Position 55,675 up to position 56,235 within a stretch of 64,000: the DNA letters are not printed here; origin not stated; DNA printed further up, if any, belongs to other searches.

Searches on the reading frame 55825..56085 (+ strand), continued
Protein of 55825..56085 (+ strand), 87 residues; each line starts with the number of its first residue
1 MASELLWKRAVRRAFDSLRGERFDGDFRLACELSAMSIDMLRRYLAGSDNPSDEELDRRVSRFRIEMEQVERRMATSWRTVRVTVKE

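Call 76: search_protein_representatives(alignment_id=A5)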
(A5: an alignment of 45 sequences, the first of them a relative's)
Query: 45 sequences, 101 profile positions. Proteins with E-value up to 0.001 (for the whole library): 147; up to 1e-10: 72; up to 1e-30: 2. The best 147 are listed.
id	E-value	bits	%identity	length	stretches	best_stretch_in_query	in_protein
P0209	1.1e-34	134.5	-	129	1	6-101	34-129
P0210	2.4e-32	127.0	-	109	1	8-100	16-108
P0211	2.2e-30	120.7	-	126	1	8-100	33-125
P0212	4.5e-30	119.7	-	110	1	5-101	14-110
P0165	1.7e-28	114.7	-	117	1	4-97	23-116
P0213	5.7e-27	109.8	-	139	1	10-85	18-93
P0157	1.0e-26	109.0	-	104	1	5-98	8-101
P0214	8.3e-26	106.0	-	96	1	6-100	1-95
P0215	3.9e-25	103.9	-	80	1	6-82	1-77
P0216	1.2e-24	102.3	-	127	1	4-79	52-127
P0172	1.6e-24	101.9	-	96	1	8-100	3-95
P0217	1.9e-23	98.5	-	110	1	4-85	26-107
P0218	2.9e-23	97.9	-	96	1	7-99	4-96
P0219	4.6e-23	97.2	-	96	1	6-93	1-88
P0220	3.5e-22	94.4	-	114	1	6-101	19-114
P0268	5.2e-11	58.5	-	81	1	9-60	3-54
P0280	1.0e-08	51.2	-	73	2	13-50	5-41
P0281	1.4e-08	50.8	-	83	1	9-52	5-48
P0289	7.5e-08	48.4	-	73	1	12-66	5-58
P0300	1.8e-06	44.0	-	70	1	9-55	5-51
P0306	7.7e-06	41.9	-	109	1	9-55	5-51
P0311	2.2e-05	40.5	-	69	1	9-50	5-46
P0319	5.1e-05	39.3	-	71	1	29-95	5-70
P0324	8.1e-05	38.7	-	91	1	9-59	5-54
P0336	2.8e-04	36.9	-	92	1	9-49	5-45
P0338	3.9e-04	36.5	-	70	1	33-83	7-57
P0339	4.5e-04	36.3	-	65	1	39-95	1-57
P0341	7.0e-04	35.7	-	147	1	9-51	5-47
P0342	8.6e-04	35.4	-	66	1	27-77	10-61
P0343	9.1e-04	35.3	-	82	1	23-82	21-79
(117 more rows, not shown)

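Call 78: search_protein_families(library=pfam, alignment_id=A8, max_evalue=0.01)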
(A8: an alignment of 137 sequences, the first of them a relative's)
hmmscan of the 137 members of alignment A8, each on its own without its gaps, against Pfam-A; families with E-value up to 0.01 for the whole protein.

A. member 1, P0093 (87 aa): 0 families

B. families by the number of members that match (of 137 scanned): 8 families
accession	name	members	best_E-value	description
PF18993.5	Rv0078B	23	8.2e-17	Rv0078B-related antitoxin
PF21796.3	Cac1_C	1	0.0025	Chromatin assembly factor 1 subunit Cac1, C-terminal domain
PF16925.10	TetR_C_13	1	0.007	Tetracyclin repressor-like, C-terminal domain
PF11836.14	Phage_TAC_11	1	0.0079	Phage tail tube protein, GTA-gp10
PF08843.17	AbiEii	1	0.009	Nucleotidyl transferase AbiEii toxin, Type IV TA system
PF17765.7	MLTR_LBD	1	0.0092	MmyB-like transcription regulator ligand binding domain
PF19411.4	Clink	1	0.0096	Cell cycle link protein Clink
PF13794.12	MiaE_2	1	0.0096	tRNA-(MS[2]IO[6]A)-hydroxylase (MiaE)-like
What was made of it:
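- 23 of those match PF18993 'Rv0078B-related antitoxin' at E<=0.01 (calls 76, 78).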

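Call 79: search_protein_families(library=pfam, proteins=[P0300, P0311, P0306, P0324, P0336, P0341, P0281, P0268, P0289, P0280], max_evalue=0.1)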
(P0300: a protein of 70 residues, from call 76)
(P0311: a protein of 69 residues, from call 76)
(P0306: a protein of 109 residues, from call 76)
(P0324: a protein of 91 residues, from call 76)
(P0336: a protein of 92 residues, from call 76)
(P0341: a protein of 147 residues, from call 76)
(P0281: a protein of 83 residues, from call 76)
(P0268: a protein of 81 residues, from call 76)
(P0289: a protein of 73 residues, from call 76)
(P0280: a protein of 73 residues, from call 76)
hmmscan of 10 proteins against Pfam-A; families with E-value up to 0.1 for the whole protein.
P0300 (70 aa): 0 families

P0311 (69 aa): 0 families

P0306 (109 aa): 0 families

P0324 (91 aa): 0 families

P0336 (92 aa): 0 families

P0341 (147 aa): 0 families

P0281 (83 aa): 0 families

P0268 (81 aa): 1 family
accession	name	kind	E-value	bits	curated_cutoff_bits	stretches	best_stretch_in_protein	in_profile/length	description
PF16177.11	ACAS_N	-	0.055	13.7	27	0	38-57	6-25/55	Acetyl-coenzyme A synthetase N-terminus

P0289 (73 aa): 0 families

P0280 (73 aa): 0 families

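Call 81: search_protein_families(library=pfam, proteins=[P0342, P0338, P0339, P0209, P0210, P0211, P0212, P0319, P0343], max_evalue=0.1)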
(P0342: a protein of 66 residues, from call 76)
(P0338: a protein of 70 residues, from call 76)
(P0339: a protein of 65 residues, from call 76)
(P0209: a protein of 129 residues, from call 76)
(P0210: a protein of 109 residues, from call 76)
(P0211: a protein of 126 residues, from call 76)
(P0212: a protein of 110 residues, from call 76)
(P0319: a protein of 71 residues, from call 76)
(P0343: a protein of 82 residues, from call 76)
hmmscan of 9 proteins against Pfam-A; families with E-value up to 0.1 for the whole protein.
P0342 (66 aa): 1 family
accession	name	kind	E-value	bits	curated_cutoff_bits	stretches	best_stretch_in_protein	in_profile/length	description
PF18993.5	Rv0078B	-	1.1e-08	35.4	27.1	1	17-62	3-48/63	Rv0078B-related antitoxin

P0338 (70 aa): 1 family
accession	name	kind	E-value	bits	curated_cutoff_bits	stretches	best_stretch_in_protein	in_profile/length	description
PF18993.5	Rv0078B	-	8.2e-17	61.4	27.1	1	7-67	3-63/63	Rv0078B-related antitoxin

P0339 (65 aa): 0 families

P0209 (129 aa): 1 family
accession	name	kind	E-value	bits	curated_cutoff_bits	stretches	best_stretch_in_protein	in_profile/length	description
PF18993.5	Rv0078B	-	0.00042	20.7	27.1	1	61-103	3-45/63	Rv0078B-related antitoxin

P0210 (109 aa): 2 families
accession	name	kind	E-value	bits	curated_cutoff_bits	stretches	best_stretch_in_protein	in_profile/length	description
PF18993.5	Rv0078B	-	0.00037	20.9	27.1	1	42-85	4-47/63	Rv0078B-related antitoxin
PF16543.10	DFRP_C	-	0.076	14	27.5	0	74-104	5-35/88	DRG Family Regulatory Proteins, Tma46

P0211 (126 aa): 1 family
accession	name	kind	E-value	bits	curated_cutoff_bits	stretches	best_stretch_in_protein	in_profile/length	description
PF18993.5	Rv0078B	-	0.0004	20.8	27.1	1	59-97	4-42/63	Rv0078B-related antitoxin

P0212 (110 aa): 1 family
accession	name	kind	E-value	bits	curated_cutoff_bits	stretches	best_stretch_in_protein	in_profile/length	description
PF18993.5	Rv0078B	-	7.2e-05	23.2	27.1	1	44-81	5-42/63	Rv0078B-related antitoxin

P0319 (71 aa): 1 family
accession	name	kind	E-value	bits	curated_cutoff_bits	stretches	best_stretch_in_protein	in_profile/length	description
PF13675.11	PilJ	-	0.08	13.5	26.6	1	9-69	42-102/114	Type IV pili methyl-accepting chemotaxis transducer N-term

P0343 (82 aa): 2 families
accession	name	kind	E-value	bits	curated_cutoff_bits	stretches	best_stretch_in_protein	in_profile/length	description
PF18993.5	Rv0078B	-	5e-06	26.9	27.1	1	30-75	3-48/63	Rv0078B-related antitoxin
PF14164.11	YqzH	-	0.094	13.2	30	0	38-68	22-52/64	YqzH-like protein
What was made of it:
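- On MenA1 / Rv0078B-related antitoxins (PF18993): The partner profile retrieves P0338 (61.4 bits to PF18993) and P0342 (35.4 bits) at library-wide E 3.9e-4 and 8.6e-4 (calls 76, 81).
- Two of those tested individually score above the curated cut-off: P0338 at 61.4 bits and P0342 at 35.4 bits, against a cut-off of 27.1 (call 81).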
